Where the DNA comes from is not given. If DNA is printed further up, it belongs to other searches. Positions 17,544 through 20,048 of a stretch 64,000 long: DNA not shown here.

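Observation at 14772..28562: Five copies of a 16-bp palindrome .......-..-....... in one fixed promoter architecture, interleaved with three LAL/MalT-type STAND regulators: a self-contained uncharacterised regulon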

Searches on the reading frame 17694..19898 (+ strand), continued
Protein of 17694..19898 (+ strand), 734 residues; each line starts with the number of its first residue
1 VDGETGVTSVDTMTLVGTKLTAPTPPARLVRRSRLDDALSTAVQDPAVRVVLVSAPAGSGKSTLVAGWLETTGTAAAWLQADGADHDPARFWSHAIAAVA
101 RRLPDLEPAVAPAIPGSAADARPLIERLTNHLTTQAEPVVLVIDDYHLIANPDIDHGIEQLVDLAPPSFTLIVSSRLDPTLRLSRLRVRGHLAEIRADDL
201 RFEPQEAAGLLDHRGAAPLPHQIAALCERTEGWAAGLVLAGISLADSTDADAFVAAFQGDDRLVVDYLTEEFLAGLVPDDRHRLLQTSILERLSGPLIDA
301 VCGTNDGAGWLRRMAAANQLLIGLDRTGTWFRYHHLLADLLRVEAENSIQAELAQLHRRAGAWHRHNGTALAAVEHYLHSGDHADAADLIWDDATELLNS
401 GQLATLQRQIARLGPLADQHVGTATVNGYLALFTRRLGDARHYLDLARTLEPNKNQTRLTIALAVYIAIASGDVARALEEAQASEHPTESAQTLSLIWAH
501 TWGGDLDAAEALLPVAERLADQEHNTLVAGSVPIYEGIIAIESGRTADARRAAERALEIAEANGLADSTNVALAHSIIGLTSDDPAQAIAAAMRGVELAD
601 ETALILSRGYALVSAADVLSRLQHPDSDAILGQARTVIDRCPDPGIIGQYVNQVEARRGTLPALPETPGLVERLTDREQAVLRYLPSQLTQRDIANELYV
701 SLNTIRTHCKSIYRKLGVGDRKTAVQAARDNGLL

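Call 21: find_related_loci(query=A1, collection=genome_contigs, flank=6000)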
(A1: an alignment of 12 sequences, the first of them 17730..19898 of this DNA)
Query A1 (722 aa) in genome_contigs; peptide patterns used: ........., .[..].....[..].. (x = any residue, [..] = any of these).
600 stretches matched a pattern (row limit reached: there are more); 582 encode a relative of the query (tblastn E <= 1e-3); the best 80 are kept; 80 distinct loci.
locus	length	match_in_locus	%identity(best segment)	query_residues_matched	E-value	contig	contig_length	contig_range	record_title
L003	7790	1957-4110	59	1-722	0e+0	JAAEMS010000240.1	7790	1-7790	MAG: Actinomycetes bacterium isolate Bse_12 BseG_CONTIG978915, whole genome shotgun sequence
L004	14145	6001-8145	48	3-722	0e+0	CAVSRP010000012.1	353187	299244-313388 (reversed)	MAG: uncultured Acidimicrobiaceae bacterium isolate MFD05684.bin.1.168 genome assembly, contig: contig_12887, whole geno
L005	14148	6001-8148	50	3-722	0e+0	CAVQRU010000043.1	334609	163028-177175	MAG: Ilumatobacteraceae bacterium isolate MFD09779.bin.2.202 genome assembly, contig: contig_93, whole genome shotgun se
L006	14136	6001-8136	47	6-722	0e+0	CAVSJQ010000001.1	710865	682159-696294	MAG: Ilumatobacteraceae bacterium isolate MFD01721.bin.1.328 genome assembly, contig: contig_10300, whole genome shotgun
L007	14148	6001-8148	47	2-722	0e+0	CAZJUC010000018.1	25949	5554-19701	MAG TPA_asm: uncultured Ilumatobacteraceae bacterium isolate binchicken_co13_440 genome assembly, contig: NODE_2376_leng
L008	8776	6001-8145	48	3-722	0e+0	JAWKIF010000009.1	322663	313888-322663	MAG: Microthrixaceae bacterium isolate AC1.96 AC1.96.fa-9, whole genome shotgun sequence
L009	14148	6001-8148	48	3-722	0e+0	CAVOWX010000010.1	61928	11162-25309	MAG: uncultured Acidimicrobiaceae bacterium isolate MFD09964.bin.2.209 genome assembly, contig: contig_3551, whole genom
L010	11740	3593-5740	48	3-722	0e+0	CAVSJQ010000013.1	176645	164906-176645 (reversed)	MAG: Ilumatobacteraceae bacterium isolate MFD01721.bin.1.328 genome assembly, contig: contig_42072, whole genome shotgun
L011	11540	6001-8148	48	3-722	0e+0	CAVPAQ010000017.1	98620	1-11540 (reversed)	MAG: uncultured Acidimicrobiaceae bacterium isolate MFD09779.bin.2.222 genome assembly, contig: contig_29945, whole geno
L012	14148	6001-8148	47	3-722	0e+0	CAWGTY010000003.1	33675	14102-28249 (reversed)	MAG: uncultured Acidimicrobiaceae bacterium isolate MFD09779.bin.1.277 genome assembly, contig: contig_16820, whole geno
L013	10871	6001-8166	47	3-722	2e-178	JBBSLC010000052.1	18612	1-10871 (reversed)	MAG: Acidimicrobiales bacterium isolate metawrap_LS4_40 metawrap_LS4_40_K_360974_L_18612_cov_18.1080, whole genome shotg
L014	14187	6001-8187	44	3-722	3e-174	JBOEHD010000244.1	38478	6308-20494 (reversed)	MAG: Acidimicrobiales bacterium isolate PBSact2 PBS13d_contig_9030, whole genome shotgun sequence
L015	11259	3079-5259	45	1-722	2e-170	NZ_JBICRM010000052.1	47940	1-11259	Nonomuraea sp. M3C6 M3C6_contig_52, whole genome shotgun sequence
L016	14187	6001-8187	46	1-722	2e-170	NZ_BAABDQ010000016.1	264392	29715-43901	Nonomuraea rosea strain JCM 17326 sequence016, whole genome shotgun sequence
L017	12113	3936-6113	43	1-722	1e-169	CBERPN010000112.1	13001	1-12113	MAG TPA_asm: uncultured bacterium isolate SRR17063066_binner12_Refined_94 genome assembly, contig: ERZ25083849.4430, who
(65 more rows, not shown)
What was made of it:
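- The clade spans Acidimicrobiales, Nonomuraea, and Frankiales and Streptosporangiaceae MAGs (call 21).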

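Call 43: find_encoding_contigs(protein=P0010, flank=10000, max_places=1)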
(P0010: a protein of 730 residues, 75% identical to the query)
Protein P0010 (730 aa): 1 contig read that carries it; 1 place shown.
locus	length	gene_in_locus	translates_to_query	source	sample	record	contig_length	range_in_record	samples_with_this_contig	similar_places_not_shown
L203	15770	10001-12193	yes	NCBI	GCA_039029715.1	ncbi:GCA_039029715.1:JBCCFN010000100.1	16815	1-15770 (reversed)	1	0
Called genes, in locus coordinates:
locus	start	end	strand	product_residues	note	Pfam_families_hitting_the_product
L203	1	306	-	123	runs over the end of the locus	PF08332:CaMKII_AD, PF13474:SnoaL_3, PF14534:DUF4440, PF12680:SnoaL_2 (weak)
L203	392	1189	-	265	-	PF00106:adh_short, PF01370:Epimerase (weak), PF13561:adh_short_C2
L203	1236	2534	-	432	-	PF07969:Amidohydro_3 (faint), PF01979:Amidohydro_1, PF12890:DHOase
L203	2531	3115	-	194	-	PF00994:MoCF_biosynth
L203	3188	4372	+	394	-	PF01546:Peptidase_M20, PF07687:M20_dimer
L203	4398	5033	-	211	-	PF02230:Abhydrolase_2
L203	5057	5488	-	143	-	-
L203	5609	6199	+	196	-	PF00440:TetR_N (weak), PF16925:TetR_C_13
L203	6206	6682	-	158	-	PF10604:Polyketide_cyc2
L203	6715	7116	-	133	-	-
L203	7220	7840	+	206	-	PF00440:TetR_N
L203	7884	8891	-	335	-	PF03403:PAF-AH_p_II (faint), PF12740:PETase (faint), PF07224:Chlorophyllase, PF12146:Hydrolase_4 (faint)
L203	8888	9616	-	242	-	PF14329:DUF4386 (weak)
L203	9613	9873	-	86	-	-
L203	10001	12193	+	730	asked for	PF25199:nSTAND_NTPase5 (faint), PF13191:AAA_16, PF13401:AAA_22 (weak), PF25873:WHD_MalT, PF00196:GerE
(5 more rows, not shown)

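Call 44: find_encoding_contigs(protein=P0018, flank=10000, max_places=1)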
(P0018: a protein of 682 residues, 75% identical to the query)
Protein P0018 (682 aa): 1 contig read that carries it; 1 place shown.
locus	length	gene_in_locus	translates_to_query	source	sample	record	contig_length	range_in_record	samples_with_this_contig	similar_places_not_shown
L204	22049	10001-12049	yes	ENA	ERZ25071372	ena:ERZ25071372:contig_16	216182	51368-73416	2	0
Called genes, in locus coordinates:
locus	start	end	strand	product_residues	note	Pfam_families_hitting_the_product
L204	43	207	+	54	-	-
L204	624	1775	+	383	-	PF00070:Pyr_redox (weak), PF01266:DAO (weak), PF01494:FAD_binding_3, PF13450:NAD_binding_8 (weak)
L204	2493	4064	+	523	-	-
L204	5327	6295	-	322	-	PF00144:Beta-lactamase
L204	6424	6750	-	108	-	PF13239:2TM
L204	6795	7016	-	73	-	-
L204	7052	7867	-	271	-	PF12730:ABC2_membrane_4 (weak)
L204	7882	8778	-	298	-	PF00005:ABC_tran, PF13304:AAA_21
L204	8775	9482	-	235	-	PF14329:DUF4386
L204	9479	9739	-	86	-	-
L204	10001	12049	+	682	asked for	PF13191:AAA_16, PF13401:AAA_22 (faint), PF25873:WHD_MalT, PF07719:TPR_2 (faint), PF00196:GerE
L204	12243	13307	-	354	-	PF01370:Epimerase (weak), PF03435:Sacchrp_dh_NADP (weak), PF04321:RmlD_sub_bind (faint)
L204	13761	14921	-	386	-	PF07885:Ion_trans_2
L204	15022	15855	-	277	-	-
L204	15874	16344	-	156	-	PF07355:GRDB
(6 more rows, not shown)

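Call 45: find_encoding_contigs(protein=P0008, flank=10000, max_places=1)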
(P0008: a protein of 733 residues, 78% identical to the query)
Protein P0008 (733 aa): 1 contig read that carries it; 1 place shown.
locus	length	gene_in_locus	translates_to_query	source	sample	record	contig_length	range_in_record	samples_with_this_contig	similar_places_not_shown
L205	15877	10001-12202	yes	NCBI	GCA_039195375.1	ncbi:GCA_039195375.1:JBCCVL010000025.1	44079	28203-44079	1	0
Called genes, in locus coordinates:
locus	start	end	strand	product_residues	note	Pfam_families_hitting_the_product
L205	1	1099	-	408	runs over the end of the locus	-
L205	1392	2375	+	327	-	PF00296:Bac_luciferase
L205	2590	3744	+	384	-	PF11449:ArsP_2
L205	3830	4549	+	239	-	PF00702:Hydrolase, PF13419:HAD_2, PF13242:Hydrolase_like (weak)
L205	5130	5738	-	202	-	PF00440:TetR_N (weak), PF16859:TetR_C_11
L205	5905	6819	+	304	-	PF00753:Lactamase_B, PF23023:Anti-Pycsar_Apyc1 (weak), PF12706:Lactamase_B_2 (faint)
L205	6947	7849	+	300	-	PF04314:LpqE-like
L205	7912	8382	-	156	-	-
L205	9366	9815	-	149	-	-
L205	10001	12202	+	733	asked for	PF13191:AAA_16, PF13401:AAA_22 (faint), PF25873:WHD_MalT, PF00196:GerE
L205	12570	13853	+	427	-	PF20329:DUF6624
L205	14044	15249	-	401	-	PF00890:FAD_binding_2 (weak), PF01494:FAD_binding_3 (weak), PF03486:HI0933_like (weak), PF07992:Pyr_redox_2 (weak), PF13450:NAD_binding_8, PF01593:Amino_oxidase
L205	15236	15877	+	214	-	PF00440:TetR_N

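Call 46: find_encoding_contigs(protein=P0012, flank=10000, max_places=1)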
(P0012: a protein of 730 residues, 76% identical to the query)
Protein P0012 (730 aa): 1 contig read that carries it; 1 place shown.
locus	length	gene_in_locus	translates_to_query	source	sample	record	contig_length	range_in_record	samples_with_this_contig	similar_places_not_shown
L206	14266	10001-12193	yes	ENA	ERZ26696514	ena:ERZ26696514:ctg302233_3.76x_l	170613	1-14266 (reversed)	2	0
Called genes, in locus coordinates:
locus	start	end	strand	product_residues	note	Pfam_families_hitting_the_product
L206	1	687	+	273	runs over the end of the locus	PF05721:PhyH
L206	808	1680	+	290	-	PF02668:TauD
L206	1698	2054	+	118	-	PF18029:Glyoxalase_6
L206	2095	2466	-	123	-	PF01022:HTH_5, PF12840:HTH_20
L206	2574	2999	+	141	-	PF00903:Glyoxalase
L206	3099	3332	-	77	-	-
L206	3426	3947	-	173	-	PF00583:Acetyltransf_1, PF13508:Acetyltransf_7 (weak)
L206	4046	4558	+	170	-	-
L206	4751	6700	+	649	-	PF00743:FMO-like, PF07992:Pyr_redox_2, PF13450:NAD_binding_8 (weak), PF13434:Lys_Orn_oxgnase (faint), PF13738:Pyr_redox_3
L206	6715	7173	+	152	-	-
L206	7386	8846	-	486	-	PF00144:Beta-lactamase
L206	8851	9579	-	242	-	PF14329:DUF4386 (weak)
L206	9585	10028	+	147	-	-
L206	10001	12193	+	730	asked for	PF13191:AAA_16, PF13401:AAA_22 (weak), PF25873:WHD_MalT, PF00196:GerE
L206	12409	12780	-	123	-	PF08450:SGL, PF24684:Vgb_lyase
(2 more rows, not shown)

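Call 52: search_solved_structures(query=window:17694-19898:+, max_evalue=0.001)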
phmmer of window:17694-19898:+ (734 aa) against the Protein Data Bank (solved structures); distinct sequences matched with E-value up to 0.001: 17.
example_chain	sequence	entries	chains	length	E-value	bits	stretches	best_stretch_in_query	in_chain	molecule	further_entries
8bob_C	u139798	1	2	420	4.5e-48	167.3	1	15-412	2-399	HTH-type transcriptional regulator MalT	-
4wsz_A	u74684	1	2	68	6.7e-07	31.2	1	671-733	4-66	Response regulator receiver domain protein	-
4yn8_A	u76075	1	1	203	9.4e-07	30.8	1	640-733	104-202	Response regulator ChrA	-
5hev_A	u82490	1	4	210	1.5e-06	30.1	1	666-733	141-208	Response regulator protein VraR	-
3clo_A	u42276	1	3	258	1.9e-06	29.8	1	639-729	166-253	Transcriptional regulator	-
4wt0_B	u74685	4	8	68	3.1e-06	29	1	671-733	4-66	Response regulator receiver domain protein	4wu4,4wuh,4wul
3kln_A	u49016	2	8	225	1e-05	27.3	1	669-731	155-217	Transcriptional regulator, LuxR family | Transcriptional regulator VpsT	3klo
4zmr_A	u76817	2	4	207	1.7e-05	26.6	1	655-733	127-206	Response regulator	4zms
4hye_A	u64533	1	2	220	1.8e-05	26.5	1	655-733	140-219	Response regulator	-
1fse_A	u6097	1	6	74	2.3e-05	26.1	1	674-726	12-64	GERE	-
7ve4_A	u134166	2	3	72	3.3e-05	25.7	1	669-731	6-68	DNA-binding response regulator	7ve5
2rnj_A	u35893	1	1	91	4.6e-05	25.2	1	668-730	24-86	Response regulator protein vraR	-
7x1k_A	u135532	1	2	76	0.00015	23.5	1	672-732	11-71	Chemotaxis protein CheY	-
2krf_A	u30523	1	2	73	0.00017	23.3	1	673-734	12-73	Transcriptional regulatory protein comA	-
3ulq_B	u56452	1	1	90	0.00028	22.6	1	673-734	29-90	Transcriptional regulatory protein ComA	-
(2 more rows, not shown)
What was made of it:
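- On MalT/LAL family of STAND transcription regulators: phmmer gives E = 4.5e-48 over residues 15-412 to MalT chain 8bob_C (call 52).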

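Call 53: search_protein_families(library=ncbifam, proteins=[window:17694-19898:+], max_evalue=0.001)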
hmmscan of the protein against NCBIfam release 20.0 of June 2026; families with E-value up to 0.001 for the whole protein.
window:17694-19898:+ (734 aa): 16 families
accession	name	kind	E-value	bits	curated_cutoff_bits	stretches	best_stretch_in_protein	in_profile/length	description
NF003420.0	PRK04841.1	equivalog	5.8e-90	302.6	537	2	15-522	2-523/903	HTH-type transcriptional regulator MalT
NF047785.1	respo_reg_MadR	equivalog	4.3e-11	42.6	300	1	672-734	147-209/209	MadR family response regulator transcription factor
NF052445.1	RespRegMctR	equivalog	3.4e-08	33.2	300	1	672-733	143-204/205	two-component system response regulator MctR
NF007505.1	PRK10100.1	equivalog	7.5e-08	32.3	250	1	673-731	144-202/204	biofilm master transcriptional regulator CsgD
TIGR02917.1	PEP_TPR_lipo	equivalog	1.2e-06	26.7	312.2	1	370-567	314-502/899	XrtA/PEP-CTERM system TPR-repeat protein PrsT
NF007403.0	PRK09935.1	equivalog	1.5e-06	28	271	1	673-720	149-196/210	fimbria biosynthesis transcriptional regulator FimZ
TIGR03020.2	EpsA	equivalog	1.7e-06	27.9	170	1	671-727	188-244/247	XrtB/PEP-CTERM-associated transcriptional regulator EpsA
TIGR03541.1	reg_near_HchA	equivalog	4.5e-06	26.3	215.6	1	671-732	169-230/232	PA1136 family autoinducer-binding transcriptional regulator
NF011896.0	PRK15369.1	equivalog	1.2e-05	25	242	1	672-721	148-197/211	two component system response regulator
NF007708.0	PRK10403.1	equivalog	1.9e-05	24.2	343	1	650-724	133-204/215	nitrate/nitrite response regulator protein NarP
NF007935.0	PRK10651.1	equivalog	2.5e-05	23.5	250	1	671-723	153-205/216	two-component system response regulator NarL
NF041232.1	BagY_FevT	exception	4.2e-05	22.6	700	1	673-723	296-346/367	LuxR family transcriptional regulator BagY/FevT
NF041830.1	RR_TF_ErdR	exception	6.3e-05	22.8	390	1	673-724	150-201/213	response regulator transcription factor ErdR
NF052366.1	photon_PedR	equivalog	0.0003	20.9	120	1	673-732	2-61/74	photosynthetic electron transport-dependent transcriptional regulator PedR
NF041673.1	transregRamA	equivalog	0.00044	19.4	500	0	673-733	218-278/280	acetate metabolism transcriptional regulator RamA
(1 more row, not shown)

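Call 62: search_protein_families(library=padloc, proteins=[window:17694-19898:+], max_evalue=0.001)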
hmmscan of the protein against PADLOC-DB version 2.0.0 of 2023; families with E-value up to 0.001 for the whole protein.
window:17694-19898:+ (734 aa): 2 families
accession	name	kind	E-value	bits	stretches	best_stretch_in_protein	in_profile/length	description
PDLC01855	CARF3--CARF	-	6.6e-06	24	1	670-715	214-259/288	-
PDLC01851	CARF3--CARF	-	0.00011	19.8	1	672-716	208-252/279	-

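Call 76: find_encoding_contigs(protein=P0014, flank=3000, max_places=2)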
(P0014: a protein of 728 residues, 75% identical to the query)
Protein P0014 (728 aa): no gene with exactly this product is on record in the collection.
